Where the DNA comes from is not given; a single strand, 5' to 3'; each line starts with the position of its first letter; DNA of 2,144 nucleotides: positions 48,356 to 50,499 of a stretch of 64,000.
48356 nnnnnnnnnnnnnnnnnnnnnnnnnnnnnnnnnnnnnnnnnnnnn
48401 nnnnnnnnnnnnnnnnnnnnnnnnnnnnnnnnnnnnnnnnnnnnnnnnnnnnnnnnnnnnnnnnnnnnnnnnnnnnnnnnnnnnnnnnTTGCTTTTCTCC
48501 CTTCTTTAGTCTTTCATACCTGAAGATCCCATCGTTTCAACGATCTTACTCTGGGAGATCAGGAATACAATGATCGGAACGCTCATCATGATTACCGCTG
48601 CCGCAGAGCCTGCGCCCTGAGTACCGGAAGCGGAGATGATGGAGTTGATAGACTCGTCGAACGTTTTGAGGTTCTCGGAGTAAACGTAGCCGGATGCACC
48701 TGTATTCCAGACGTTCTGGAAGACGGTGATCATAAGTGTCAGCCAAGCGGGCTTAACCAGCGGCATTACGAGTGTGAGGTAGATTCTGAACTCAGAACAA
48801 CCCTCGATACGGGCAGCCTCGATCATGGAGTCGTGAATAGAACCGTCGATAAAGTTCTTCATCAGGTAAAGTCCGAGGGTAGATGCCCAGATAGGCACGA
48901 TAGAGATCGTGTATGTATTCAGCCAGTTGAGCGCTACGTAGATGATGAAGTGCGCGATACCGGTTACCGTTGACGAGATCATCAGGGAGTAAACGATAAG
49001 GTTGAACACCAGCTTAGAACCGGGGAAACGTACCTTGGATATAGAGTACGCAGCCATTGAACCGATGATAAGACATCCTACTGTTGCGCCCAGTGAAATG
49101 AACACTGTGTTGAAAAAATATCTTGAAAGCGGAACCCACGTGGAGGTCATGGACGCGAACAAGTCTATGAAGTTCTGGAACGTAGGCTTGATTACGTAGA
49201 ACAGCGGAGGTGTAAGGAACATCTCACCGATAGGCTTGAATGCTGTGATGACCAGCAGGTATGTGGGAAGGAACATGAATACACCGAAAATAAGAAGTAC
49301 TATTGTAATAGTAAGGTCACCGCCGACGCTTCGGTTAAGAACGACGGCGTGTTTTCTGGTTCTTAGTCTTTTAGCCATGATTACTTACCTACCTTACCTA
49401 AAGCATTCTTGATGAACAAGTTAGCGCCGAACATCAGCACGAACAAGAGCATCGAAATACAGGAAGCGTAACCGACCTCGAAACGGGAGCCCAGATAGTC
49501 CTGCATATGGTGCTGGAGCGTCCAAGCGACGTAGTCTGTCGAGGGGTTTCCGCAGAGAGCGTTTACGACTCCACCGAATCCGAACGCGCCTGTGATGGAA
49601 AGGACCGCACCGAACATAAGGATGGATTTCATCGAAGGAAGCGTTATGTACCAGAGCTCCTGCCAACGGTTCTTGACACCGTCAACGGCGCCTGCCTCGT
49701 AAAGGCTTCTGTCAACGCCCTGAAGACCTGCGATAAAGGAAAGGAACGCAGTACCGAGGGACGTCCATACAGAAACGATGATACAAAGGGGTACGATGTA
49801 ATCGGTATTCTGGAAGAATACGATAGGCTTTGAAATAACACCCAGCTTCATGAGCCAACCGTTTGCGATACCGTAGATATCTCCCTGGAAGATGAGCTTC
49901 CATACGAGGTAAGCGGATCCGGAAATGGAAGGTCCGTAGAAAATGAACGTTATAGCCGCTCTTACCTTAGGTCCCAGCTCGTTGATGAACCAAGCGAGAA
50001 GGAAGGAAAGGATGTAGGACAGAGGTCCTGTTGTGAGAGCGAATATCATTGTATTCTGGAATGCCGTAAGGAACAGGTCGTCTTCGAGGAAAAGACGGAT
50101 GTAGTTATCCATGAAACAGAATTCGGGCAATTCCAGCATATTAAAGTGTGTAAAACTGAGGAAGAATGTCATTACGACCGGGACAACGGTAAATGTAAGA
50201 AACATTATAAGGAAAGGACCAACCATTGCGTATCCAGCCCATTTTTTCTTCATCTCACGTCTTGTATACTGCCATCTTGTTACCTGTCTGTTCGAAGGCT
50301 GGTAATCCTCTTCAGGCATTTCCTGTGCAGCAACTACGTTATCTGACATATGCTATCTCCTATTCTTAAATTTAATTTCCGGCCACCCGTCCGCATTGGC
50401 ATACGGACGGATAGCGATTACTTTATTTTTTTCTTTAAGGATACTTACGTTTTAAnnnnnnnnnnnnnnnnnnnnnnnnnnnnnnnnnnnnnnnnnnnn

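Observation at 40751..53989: Seven-gene operon: sugar-ABC parts (two permease pairs, one giant binding protein) built around two huge uncharacterised extracytoplasmic proteins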

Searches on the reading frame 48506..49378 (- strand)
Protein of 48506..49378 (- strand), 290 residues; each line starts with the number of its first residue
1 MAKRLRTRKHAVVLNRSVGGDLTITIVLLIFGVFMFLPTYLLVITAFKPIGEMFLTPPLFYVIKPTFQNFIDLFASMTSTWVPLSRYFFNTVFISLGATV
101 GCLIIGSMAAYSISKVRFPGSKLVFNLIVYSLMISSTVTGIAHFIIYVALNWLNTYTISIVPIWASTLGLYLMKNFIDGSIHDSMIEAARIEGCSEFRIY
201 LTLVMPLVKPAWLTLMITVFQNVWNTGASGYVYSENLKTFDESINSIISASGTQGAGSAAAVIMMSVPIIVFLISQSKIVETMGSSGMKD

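Call 3: search_protein_families(library=pfam, proteins=[window:48506-49378:-], max_evalue=0.01)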
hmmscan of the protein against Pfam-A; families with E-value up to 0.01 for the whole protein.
window:48506-49378:- (290 aa): 1 family
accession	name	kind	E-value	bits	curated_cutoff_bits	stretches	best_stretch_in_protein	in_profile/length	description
PF00528.27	BPD_transp_1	-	6.3e-12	46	26.4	1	104-276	3-175/184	Binding-protein-dependent transport system inner membrane component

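Call 6: search_protein_families(library=ncbifam, proteins=[window:48506-49378:-], max_evalue=0.01)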
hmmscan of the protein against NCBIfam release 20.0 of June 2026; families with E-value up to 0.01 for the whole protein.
window:48506-49378:- (290 aa): 11 families
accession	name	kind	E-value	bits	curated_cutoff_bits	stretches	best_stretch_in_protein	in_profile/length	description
NF008210.0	PRK10973.1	equivalog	6.7e-21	75.2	297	1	26-283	13-276/281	sn-glycerol-3-phosphate ABC transporter permease UgpE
NF040932.1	ABC_arch_GlcU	equivalog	3e-20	73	340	1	24-274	5-255/272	glucose ABC transporter permease GlcU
NF008231.0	PRK10998.1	equivalog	2.1e-11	44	261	1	76-290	73-296/296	maltose ABC transporter permease MalG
NF007047.0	PRK09500.1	equivalog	1.7e-06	27.8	326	1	89-277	61-250/257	spermidine/putrescine ABC transporter permease PotC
TIGR01581.1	Mo_ABC_porter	hypoth_equivalog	3.3e-06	26.8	210.3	1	94-220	29-168/225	ABC transporter permease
TIGR02141.1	modB_ABC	equivalog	9.5e-06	25.4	182.6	1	92-222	4-147/208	molybdate ABC transporter permease subunit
NF011624.0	PRK15050.1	equivalog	9.7e-06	24.9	247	1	24-161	28-148/297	2-aminoethylphosphonate ABC transporter permease subunit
TIGR02140.1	permease_CysW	equivalog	9.7e-05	22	329.1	1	52-274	14-251/261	sulfate ABC transporter permease subunit CysW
NF006939.0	PRK09421.1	equivalog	0.00016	21.2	262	1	94-275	18-217/230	molybdate ABC transporter permease subunit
TIGR02139.1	permease_CysT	equivalog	0.00017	21.3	246.1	1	54-273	19-250/265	sulfate ABC transporter permease subunit CysT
TIGR00969.1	3a0106s02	subfamily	0.00031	20.3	240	0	54-275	30-266/272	sulfate ABC transporter permease subunit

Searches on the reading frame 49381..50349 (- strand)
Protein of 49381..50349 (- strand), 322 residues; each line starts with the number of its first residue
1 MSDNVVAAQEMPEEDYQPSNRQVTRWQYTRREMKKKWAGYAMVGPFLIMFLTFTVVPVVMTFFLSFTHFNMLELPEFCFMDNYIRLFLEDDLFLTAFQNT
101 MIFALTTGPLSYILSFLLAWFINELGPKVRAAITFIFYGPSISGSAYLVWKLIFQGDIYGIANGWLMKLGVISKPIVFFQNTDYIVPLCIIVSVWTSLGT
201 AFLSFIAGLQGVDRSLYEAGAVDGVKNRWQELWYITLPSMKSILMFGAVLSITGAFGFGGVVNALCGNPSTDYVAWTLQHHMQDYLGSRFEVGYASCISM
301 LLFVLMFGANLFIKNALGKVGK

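Call 3: search_protein_families(library=pfam, proteins=[window:49381-50349:-], max_evalue=0.01)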
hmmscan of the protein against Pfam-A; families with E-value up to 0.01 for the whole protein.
window:49381-50349:- (322 aa): 1 family
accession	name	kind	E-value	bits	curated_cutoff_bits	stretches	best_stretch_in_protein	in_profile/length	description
PF00528.27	BPD_transp_1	-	1.9e-09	37.9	26.4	1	119-309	41-171/184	Binding-protein-dependent transport system inner membrane component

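Call 6: search_protein_families(library=ncbifam, proteins=[window:49381-50349:-], max_evalue=0.01)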
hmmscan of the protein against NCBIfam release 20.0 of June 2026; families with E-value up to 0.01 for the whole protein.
window:49381-50349:- (322 aa): 11 families
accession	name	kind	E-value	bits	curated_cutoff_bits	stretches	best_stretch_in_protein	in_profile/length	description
NF007852.0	PRK10561.1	equivalog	1.7e-14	54.4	335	1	30-294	5-267/295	sn-glycerol-3-phosphate ABC transporter permease UgpA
NF007044.0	PRK09497.1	equivalog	9.3e-14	51.6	348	1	46-305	18-271/285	spermidine/putrescine ABC transporter permease PotB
NF040931.1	ABC_arch_GlcT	equivalog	3.6e-10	39.9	360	1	48-252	6-209/278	glucose ABC transporter permease GlcT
NF007963.0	PRK10683.1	equivalog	4.4e-09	36.2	489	1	41-305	43-299/317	putrescine ABC transporter permease PotH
TIGR02140.1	permease_CysW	equivalog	2.9e-06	26.9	329.1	1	80-303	33-243/261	sulfate ABC transporter permease subunit CysW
NF008620.0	PRK11602.1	equivalog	7e-06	25.4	442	1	30-317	10-272/291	sulfate/thiosulfate ABC transporter permease CysW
TIGR00969.1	3a0106s02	subfamily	4.3e-05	23.1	240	1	81-305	48-258/272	sulfate ABC transporter permease subunit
TIGR02139.1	permease_CysT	equivalog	0.00012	21.7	246.1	1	52-313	10-255/265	sulfate ABC transporter permease subunit CysT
NF008232.0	PRK10999.1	equivalog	0.00051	18.9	392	1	80-258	267-444/520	maltose ABC transporter permease MalF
TIGR02141.1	modB_ABC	equivalog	0.00067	19.3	182.6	1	185-302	79-193/208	molybdate ABC transporter permease subunit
TIGR01581.1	Mo_ABC_porter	hypoth_equivalog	0.00069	19.2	210.3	1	190-273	107-191/225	ABC transporter permease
